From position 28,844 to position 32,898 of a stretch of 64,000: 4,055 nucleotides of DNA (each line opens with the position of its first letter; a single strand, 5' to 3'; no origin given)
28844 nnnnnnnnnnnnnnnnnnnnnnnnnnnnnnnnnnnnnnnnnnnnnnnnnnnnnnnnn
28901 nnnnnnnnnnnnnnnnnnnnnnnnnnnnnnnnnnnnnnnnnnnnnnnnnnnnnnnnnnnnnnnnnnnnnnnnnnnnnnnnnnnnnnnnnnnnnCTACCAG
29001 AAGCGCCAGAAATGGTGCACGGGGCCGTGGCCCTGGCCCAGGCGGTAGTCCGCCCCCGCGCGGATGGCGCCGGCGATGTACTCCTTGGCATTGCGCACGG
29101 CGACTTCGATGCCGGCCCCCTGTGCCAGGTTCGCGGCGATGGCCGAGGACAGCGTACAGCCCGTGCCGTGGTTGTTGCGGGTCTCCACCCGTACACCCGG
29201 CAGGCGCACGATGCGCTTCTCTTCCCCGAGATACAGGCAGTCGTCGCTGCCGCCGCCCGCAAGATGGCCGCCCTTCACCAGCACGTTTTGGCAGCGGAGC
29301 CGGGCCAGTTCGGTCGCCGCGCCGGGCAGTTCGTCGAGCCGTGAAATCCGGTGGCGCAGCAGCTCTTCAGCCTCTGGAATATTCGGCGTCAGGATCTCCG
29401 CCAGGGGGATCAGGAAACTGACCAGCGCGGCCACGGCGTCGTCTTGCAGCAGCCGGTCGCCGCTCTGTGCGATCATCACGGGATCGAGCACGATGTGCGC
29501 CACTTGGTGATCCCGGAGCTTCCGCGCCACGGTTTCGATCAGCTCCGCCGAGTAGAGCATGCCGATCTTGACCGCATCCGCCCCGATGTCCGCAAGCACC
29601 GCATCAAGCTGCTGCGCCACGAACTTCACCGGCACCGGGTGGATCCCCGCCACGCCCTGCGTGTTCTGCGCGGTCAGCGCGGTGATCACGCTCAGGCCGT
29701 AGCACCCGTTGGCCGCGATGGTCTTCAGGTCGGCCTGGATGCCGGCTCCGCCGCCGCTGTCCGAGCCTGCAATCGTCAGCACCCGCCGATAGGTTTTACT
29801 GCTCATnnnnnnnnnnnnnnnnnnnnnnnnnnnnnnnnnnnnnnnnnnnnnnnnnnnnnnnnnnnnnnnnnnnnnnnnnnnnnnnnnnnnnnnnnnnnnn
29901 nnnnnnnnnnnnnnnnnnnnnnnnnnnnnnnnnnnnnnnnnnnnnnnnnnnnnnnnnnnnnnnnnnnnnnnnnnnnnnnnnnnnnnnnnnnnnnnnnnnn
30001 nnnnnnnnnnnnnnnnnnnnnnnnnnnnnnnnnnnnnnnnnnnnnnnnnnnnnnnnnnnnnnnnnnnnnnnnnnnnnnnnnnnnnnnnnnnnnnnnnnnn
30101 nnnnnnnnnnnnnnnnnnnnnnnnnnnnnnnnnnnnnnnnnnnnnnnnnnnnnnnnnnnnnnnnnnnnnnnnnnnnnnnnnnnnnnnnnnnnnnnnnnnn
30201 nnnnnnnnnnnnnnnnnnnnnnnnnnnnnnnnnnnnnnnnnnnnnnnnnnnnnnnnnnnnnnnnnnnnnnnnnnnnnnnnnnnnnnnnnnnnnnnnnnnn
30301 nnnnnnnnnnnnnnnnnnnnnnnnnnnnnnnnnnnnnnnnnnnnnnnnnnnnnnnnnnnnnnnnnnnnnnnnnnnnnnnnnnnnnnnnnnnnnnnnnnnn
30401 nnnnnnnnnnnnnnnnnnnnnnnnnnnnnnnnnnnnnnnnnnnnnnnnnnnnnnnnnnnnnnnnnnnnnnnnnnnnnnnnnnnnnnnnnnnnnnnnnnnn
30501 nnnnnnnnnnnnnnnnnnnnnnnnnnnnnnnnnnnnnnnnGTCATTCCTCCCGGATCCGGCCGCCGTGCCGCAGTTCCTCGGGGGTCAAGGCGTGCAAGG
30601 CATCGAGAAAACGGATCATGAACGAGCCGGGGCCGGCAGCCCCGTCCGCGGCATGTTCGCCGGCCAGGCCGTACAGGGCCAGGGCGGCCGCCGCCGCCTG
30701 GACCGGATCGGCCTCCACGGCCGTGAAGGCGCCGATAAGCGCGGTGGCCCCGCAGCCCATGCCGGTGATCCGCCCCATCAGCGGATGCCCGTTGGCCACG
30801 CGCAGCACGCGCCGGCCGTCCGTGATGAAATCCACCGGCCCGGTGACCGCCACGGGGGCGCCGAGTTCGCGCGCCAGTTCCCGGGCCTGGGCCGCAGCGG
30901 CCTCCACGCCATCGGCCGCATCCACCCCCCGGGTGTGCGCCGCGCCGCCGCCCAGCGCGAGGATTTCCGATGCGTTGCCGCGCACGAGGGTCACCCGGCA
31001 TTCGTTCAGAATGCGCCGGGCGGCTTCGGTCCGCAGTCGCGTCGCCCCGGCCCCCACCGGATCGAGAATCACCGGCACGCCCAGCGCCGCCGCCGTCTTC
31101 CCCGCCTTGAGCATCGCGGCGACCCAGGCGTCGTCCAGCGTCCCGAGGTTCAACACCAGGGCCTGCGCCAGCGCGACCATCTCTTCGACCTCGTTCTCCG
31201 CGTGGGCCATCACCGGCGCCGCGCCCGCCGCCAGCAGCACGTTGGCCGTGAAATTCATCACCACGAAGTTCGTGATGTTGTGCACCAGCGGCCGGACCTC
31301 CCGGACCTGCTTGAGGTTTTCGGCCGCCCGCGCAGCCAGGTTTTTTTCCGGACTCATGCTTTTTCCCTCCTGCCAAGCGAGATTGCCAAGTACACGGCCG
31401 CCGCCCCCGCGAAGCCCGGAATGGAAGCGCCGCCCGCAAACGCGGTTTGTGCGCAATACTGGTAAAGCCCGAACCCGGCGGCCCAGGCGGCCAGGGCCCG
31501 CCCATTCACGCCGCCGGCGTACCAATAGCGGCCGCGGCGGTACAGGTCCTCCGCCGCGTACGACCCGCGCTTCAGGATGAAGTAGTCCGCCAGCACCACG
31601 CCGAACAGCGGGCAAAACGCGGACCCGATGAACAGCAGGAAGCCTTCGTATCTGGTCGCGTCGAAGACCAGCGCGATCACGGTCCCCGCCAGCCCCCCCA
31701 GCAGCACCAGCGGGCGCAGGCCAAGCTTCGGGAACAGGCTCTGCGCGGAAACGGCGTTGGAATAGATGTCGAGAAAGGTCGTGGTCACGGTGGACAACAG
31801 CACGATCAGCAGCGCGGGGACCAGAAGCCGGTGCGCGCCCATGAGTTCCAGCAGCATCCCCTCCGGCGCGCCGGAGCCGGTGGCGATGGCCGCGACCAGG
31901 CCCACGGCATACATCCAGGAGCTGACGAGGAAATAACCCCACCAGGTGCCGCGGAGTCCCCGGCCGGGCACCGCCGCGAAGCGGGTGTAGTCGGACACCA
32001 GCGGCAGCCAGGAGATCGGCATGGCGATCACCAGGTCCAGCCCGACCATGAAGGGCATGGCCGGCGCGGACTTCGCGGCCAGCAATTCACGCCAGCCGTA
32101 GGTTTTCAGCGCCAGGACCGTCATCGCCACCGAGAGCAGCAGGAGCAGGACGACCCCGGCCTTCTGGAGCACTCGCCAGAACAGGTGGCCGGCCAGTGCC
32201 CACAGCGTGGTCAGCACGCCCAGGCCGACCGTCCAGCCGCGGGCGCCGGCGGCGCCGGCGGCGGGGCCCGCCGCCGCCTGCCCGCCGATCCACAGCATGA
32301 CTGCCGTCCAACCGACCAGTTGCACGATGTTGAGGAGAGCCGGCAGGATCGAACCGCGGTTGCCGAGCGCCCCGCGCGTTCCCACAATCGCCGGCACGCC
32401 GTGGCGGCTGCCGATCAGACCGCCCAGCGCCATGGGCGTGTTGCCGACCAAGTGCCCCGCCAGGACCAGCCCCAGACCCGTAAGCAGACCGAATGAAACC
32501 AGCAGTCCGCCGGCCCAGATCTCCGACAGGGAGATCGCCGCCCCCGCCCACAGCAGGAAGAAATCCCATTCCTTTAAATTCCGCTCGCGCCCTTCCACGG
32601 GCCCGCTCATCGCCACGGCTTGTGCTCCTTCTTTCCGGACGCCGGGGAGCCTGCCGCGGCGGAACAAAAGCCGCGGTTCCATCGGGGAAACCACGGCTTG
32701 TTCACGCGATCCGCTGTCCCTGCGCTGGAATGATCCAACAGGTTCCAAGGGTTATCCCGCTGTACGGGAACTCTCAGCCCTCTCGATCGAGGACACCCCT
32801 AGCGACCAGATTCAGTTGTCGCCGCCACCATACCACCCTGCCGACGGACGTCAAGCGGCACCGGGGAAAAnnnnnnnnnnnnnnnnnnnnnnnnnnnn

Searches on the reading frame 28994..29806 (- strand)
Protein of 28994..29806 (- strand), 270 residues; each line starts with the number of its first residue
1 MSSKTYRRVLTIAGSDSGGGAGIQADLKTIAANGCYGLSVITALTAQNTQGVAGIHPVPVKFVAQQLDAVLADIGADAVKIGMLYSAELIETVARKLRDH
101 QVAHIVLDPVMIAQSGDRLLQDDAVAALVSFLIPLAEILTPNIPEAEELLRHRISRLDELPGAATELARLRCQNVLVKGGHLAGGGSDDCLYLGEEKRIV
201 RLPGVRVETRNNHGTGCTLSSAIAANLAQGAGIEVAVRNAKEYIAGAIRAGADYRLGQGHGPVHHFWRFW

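Call 39: search_protein_families(library=pfam, proteins=[window:28994-29806:-], max_evalue=0.0001)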
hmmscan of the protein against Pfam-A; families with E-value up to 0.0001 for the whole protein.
window:28994-29806:- (270 aa): 2 families
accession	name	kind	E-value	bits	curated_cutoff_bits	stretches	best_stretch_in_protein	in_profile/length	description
PF08543.17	Phos_pyr_kin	-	2.3e-96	322.3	27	1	16-264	1-246/246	Phosphomethylpyrimidine kinase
PF00294.29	PfkB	-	1.6e-07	31.4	25.8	1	87-241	144-283/302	pfkB family carbohydrate kinase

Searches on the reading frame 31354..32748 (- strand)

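Call 39: search_protein_families(library=pfam, proteins=[window:31354-32748:-], max_evalue=0.0001)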
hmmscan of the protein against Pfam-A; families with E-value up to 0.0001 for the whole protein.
window:31354-32748:- (464 aa): 1 family
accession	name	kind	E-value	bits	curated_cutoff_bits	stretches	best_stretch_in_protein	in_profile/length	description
PF02133.21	Transp_cyt_pur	-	7.3e-41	140.8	23.5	1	50-426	1-410/440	Permease for cytosine/purines, uracil, thiamine, allantoin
